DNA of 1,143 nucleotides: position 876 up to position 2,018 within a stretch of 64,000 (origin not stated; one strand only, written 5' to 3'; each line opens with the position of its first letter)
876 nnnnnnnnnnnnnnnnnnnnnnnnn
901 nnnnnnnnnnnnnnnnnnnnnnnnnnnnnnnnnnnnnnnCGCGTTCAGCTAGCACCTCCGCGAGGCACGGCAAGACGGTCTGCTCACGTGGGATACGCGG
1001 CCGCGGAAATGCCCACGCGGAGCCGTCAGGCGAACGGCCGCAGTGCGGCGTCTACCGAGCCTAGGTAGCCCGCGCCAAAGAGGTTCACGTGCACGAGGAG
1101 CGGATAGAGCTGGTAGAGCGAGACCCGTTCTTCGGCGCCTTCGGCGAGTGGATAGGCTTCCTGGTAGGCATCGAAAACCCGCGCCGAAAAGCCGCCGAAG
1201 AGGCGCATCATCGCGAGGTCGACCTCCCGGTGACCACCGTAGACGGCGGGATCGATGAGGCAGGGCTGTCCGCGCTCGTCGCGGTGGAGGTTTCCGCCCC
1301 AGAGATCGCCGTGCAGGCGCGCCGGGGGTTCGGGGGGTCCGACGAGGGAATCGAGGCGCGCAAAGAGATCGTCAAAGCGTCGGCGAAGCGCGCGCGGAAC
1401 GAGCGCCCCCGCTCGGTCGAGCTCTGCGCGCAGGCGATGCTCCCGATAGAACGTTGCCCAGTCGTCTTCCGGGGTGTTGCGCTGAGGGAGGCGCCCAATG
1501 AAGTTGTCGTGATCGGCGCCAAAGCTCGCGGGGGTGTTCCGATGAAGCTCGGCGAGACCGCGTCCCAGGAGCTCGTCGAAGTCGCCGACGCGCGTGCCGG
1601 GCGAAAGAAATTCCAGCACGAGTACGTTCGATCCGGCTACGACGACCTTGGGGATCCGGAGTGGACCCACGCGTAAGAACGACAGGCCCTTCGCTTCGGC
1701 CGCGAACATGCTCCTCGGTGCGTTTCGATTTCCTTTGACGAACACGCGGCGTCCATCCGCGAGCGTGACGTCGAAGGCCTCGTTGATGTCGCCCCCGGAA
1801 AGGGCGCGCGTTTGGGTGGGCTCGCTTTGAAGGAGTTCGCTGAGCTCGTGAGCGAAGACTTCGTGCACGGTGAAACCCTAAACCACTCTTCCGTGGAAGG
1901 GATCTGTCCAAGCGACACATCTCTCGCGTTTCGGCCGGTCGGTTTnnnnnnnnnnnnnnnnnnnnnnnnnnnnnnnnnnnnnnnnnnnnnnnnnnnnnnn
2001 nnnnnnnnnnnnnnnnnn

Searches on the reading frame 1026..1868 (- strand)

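Call 87: search_protein_families(library=pfam, proteins=[window:1026-1868:-], max_evalue=0.0001)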
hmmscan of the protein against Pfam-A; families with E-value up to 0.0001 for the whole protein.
window:1026-1868:- (280 aa): 2 families
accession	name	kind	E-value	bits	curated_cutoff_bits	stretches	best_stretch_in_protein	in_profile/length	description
PF03881.20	Fructosamin_kin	-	1.6e-70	238.1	22.4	1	6-275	6-281/288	Fructosamine kinase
PF01636.29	APH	-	5e-12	46.5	23.2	1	21-240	3-230/239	Phosphotransferase enzyme family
